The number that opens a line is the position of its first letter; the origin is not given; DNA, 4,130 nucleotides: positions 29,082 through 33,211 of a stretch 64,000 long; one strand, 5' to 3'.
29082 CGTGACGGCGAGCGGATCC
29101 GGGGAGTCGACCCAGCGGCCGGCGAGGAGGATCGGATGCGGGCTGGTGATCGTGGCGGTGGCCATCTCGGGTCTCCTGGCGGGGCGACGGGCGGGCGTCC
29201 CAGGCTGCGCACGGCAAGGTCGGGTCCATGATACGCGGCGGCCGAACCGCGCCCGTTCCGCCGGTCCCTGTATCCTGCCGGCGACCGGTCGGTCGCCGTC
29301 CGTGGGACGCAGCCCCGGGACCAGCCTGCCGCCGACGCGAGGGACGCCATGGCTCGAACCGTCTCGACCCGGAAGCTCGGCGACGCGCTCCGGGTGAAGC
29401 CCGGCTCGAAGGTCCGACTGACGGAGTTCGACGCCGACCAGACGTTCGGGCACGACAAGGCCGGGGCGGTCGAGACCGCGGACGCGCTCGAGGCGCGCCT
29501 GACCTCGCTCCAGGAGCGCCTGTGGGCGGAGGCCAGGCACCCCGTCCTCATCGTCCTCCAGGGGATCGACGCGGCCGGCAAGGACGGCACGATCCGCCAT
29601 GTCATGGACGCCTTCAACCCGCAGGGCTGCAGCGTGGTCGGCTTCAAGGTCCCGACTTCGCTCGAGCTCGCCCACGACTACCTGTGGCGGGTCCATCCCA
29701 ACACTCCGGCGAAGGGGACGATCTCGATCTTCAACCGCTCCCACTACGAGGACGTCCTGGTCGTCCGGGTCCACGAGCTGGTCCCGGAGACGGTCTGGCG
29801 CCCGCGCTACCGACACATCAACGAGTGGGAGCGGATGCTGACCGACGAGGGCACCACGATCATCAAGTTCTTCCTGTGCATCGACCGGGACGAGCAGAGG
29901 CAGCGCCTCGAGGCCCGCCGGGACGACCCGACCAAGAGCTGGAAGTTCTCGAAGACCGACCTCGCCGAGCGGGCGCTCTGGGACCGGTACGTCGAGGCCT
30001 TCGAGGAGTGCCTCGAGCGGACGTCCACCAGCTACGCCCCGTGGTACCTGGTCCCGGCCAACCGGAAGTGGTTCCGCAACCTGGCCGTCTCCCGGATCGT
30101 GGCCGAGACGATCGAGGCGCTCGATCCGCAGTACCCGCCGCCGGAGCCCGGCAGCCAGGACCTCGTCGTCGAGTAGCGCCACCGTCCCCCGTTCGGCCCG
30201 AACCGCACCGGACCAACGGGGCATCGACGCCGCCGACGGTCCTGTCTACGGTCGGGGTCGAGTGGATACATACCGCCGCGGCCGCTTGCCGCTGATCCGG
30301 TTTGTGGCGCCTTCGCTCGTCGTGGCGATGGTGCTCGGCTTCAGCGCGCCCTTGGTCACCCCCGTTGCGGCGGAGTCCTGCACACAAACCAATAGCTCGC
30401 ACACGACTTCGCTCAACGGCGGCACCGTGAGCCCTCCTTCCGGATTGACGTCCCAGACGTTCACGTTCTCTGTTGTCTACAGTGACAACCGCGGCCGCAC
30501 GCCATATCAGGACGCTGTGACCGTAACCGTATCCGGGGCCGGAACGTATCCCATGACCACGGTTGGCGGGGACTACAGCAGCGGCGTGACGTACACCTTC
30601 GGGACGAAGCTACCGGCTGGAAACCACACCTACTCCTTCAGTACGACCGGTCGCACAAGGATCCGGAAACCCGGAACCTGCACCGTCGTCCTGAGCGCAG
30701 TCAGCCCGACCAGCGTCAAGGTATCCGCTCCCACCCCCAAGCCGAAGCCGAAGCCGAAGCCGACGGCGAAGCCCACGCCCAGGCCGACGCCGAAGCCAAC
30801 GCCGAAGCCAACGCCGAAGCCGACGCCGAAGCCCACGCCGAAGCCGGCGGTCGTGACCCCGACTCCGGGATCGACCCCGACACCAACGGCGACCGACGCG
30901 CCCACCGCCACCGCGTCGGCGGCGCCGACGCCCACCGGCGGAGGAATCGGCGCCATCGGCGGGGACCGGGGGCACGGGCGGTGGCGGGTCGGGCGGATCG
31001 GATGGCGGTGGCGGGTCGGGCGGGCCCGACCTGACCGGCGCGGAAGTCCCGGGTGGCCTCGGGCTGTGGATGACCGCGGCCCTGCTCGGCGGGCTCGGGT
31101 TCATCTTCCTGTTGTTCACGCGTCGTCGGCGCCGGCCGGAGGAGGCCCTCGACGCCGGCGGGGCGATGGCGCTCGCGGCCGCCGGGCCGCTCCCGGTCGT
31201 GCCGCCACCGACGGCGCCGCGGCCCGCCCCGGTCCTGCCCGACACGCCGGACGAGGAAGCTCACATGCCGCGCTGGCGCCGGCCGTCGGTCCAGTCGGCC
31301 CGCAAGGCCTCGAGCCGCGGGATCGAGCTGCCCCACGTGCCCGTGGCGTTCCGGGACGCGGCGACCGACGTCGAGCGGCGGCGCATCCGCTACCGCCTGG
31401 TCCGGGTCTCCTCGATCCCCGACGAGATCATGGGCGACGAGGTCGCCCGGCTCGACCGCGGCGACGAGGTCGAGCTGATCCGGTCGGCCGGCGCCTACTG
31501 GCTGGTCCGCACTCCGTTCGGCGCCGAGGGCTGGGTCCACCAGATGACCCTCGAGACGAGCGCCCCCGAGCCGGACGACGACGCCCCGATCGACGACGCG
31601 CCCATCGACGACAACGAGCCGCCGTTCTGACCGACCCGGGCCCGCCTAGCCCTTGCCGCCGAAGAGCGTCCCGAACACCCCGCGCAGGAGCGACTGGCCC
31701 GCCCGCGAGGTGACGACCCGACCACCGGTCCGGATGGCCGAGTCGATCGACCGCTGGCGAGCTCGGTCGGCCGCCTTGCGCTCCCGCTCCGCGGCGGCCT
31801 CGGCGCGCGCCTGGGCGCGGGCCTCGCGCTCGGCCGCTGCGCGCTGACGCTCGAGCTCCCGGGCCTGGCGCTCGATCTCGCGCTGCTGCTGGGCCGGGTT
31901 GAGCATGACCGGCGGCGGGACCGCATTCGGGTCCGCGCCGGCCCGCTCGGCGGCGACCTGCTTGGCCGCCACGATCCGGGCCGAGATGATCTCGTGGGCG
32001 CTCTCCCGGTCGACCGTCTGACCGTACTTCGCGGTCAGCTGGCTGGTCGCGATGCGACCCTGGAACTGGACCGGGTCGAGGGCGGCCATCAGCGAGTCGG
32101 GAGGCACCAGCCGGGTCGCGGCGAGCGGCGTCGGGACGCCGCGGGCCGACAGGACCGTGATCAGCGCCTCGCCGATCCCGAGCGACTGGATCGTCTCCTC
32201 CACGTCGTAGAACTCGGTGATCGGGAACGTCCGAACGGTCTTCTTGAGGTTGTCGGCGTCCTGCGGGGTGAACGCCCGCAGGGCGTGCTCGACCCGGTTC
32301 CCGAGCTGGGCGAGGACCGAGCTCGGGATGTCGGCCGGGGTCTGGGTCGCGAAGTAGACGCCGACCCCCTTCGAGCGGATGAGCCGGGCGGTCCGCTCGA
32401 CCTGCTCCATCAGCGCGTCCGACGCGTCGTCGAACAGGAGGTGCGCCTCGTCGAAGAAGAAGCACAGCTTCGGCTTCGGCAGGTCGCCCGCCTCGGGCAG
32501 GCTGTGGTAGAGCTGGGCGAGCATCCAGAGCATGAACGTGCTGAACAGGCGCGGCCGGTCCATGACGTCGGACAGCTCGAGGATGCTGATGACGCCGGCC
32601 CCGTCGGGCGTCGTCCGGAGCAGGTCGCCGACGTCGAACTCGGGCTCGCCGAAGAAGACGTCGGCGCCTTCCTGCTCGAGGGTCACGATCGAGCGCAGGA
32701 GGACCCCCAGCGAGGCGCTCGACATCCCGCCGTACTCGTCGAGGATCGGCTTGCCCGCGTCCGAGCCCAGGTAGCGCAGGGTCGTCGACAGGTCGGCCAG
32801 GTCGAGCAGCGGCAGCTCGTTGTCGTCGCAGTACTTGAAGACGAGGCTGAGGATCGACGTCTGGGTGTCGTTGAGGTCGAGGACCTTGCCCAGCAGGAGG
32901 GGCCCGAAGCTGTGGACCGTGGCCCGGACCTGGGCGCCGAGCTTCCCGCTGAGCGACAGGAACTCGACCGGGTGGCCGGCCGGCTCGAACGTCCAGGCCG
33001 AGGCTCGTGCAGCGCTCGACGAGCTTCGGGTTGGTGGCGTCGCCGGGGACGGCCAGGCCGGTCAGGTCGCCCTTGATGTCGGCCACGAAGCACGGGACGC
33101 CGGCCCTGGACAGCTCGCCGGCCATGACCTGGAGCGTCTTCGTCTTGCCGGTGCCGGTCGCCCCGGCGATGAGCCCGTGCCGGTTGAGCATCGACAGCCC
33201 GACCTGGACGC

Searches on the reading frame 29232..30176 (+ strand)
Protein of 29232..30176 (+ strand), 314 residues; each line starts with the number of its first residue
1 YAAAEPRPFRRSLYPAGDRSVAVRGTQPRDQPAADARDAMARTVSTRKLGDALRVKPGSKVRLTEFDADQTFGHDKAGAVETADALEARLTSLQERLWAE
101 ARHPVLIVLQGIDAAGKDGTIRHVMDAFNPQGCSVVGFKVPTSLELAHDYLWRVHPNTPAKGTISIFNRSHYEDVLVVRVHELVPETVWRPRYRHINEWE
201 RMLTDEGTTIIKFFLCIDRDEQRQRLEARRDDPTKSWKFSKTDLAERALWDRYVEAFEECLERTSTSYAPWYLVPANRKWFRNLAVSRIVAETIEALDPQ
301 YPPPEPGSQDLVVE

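Call 64: search_protein_families(library=pfam, proteins=[window:29232-30176:+], max_evalue=0.001)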
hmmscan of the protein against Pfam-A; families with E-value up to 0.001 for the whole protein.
window:29232-30176:+ (314 aa): 1 family
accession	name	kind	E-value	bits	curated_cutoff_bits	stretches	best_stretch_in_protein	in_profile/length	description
PF03976.20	PPK2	-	6.7e-75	252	22.3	1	82-299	10-226/229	Polyphosphate kinase 2 (PPK2)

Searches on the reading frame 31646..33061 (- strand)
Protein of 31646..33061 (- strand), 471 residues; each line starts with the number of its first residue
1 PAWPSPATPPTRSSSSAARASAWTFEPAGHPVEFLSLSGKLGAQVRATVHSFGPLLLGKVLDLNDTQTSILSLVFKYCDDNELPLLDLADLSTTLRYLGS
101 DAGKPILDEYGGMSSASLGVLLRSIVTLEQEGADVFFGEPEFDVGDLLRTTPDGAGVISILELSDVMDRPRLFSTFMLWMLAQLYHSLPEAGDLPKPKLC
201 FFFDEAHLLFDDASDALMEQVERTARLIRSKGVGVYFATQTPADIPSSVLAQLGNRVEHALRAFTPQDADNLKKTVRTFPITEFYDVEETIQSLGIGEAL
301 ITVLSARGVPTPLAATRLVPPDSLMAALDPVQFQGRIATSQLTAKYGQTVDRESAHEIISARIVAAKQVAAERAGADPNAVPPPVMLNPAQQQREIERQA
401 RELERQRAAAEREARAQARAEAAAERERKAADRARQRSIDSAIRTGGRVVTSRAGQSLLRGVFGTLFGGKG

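Call 64: search_protein_families(library=pfam, proteins=[window:31646-33061:-], max_evalue=0.001)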
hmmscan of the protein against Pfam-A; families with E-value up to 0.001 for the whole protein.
window:31646-33061:- (471 aa): 1 family
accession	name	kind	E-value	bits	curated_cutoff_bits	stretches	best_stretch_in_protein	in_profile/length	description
PF05872.18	HerA_C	-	6.7e-145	484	22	1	24-470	85-500/502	Helicase HerA-like C-terminal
